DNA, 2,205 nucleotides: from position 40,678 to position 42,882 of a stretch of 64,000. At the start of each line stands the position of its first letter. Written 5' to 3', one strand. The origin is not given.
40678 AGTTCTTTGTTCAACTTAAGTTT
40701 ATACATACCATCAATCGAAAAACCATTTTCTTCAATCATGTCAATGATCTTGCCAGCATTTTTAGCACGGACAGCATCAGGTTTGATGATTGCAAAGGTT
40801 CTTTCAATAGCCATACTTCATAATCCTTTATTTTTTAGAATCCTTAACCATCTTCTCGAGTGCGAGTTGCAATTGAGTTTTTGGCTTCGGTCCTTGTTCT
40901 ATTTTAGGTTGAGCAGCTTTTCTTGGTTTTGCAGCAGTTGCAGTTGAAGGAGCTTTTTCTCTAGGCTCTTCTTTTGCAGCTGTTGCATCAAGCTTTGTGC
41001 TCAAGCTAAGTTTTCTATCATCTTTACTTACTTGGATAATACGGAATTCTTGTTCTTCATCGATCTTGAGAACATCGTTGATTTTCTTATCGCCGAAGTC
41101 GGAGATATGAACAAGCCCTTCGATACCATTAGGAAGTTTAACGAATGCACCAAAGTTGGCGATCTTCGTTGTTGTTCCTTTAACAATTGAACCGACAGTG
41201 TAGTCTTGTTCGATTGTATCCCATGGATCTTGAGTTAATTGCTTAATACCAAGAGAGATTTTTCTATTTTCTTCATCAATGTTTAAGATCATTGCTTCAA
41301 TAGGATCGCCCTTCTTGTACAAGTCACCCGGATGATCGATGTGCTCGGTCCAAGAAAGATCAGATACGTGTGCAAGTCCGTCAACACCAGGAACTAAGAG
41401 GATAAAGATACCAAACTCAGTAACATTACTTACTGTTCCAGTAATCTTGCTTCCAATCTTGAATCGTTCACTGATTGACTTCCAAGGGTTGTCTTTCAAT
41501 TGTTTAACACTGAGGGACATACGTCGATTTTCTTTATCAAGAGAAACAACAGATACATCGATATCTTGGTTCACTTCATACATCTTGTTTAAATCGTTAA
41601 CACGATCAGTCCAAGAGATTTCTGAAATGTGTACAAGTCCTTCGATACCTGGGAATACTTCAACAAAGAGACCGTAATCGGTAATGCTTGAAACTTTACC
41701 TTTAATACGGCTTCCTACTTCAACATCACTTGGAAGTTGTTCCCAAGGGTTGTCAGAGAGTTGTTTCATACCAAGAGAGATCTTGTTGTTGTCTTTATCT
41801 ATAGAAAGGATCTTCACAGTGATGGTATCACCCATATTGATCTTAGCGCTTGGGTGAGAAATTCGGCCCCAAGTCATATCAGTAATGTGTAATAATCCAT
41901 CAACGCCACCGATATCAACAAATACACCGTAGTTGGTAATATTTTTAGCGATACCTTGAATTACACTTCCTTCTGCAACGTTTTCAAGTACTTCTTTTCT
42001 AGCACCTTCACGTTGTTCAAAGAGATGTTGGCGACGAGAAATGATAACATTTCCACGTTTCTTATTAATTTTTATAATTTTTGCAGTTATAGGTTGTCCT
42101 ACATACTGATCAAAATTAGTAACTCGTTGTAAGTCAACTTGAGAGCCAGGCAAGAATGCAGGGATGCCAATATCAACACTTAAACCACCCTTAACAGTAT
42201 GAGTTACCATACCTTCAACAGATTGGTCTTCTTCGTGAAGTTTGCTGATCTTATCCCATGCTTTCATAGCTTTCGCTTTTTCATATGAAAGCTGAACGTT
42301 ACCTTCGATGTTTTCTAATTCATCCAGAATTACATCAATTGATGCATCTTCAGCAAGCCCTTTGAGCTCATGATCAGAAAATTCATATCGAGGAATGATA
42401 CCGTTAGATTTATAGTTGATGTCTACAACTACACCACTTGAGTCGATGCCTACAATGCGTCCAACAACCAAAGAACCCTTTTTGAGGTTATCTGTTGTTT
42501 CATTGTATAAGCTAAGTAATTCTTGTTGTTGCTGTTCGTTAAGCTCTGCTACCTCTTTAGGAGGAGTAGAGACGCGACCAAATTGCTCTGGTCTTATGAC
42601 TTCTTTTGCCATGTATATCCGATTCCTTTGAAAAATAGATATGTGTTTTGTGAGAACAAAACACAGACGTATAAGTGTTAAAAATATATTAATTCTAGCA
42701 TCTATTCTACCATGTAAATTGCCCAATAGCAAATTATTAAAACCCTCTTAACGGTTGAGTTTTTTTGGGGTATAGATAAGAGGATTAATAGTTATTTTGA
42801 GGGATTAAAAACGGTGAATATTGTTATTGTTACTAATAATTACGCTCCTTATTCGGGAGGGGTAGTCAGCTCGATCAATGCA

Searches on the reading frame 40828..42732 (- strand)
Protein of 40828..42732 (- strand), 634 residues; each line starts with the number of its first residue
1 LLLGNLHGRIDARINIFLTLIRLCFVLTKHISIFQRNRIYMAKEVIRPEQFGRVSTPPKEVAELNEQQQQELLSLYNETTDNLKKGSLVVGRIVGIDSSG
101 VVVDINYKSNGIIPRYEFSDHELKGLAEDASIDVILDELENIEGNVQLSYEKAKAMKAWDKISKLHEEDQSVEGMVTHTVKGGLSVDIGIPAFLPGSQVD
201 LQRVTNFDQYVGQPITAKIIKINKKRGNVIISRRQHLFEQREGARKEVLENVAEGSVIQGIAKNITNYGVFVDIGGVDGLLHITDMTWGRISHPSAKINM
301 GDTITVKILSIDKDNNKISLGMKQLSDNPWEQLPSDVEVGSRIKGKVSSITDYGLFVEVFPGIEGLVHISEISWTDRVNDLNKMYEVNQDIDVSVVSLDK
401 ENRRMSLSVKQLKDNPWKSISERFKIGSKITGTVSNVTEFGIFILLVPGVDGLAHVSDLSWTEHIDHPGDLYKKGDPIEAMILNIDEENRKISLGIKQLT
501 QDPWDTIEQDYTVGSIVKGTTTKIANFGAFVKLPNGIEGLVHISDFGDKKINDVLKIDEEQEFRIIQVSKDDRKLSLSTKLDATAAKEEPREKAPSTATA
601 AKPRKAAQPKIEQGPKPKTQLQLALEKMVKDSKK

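Call 36: search_protein_families(library=ncbifam, proteins=[window:40828-42732:-], max_evalue=0.00001)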
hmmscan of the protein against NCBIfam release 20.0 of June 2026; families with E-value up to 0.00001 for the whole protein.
window:40828-42732:- (634 aa): 33 families (the best 25 are shown)
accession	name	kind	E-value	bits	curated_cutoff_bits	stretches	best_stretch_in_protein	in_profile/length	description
NF004953.0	PRK06299.1-3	equivalog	1.7e-196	654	720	1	62-600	22-558/580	30S ribosomal protein S1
NF004952.0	PRK06299.1-2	equivalog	9e-196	651.6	524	2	63-500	24-464/580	30S ribosomal protein S1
NF005208.0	PRK06676.1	equivalog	1.6e-183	610.1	368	3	72-415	5-353/391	30S ribosomal protein S1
TIGR00717.1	rpsA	equivalog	5.3e-168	559.8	577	1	79-579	12-515/516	30S ribosomal protein S1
NF004955.0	PRK06299.1-5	equivalog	1.9e-167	557.9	878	2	66-498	6-442/566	30S ribosomal protein S1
NF000907.0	PRK00087.1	equivalog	2e-163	545.1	624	3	59-375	276-599/671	bifunctional 4-hydroxy-3-methylbut-2-enyl diphosphate reductase/30S ribosomal protein S1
NF004954.0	PRK06299.1-4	equivalog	2.1e-161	537.9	727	1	79-594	14-534/560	30S ribosomal protein S1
NF004951.0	PRK06299.1-1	equivalog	4.8e-141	470.8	918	1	78-589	11-529/556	30S ribosomal protein S1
NF010379.0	PRK13806.1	equivalog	1.8e-140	468.9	648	2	66-453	14-406/491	30S ribosomal protein S1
NF005911.0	PRK07899.1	equivalog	1.8e-129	432.6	691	2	67-415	17-368/486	30S ribosomal protein S1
NF004956.0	PRK06299.1-6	equivalog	1.5e-112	377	711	2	64-412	9-358/554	30S ribosomal protein S1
NF005639.0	PRK07400.1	equivalog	1.1e-72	244.6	460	4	69-331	15-273/318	30S ribosomal protein S1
NF040579.1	S1_dom_CvfD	subfamily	3.6e-72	239.8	117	4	338-416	2-79/113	CvfD/Ygs/GSP13 family RNA-binding post-transcriptional regulator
NF005973.0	PRK08059.1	equivalog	4.3e-69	230.3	148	4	336-416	4-83/123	S1 domain-containing post-transcriptional regulator GSP13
NF006363.0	PRK08582.1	equivalog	3.8e-59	198.9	171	4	337-419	3-83/140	S1 domain-containing RNA-binding protein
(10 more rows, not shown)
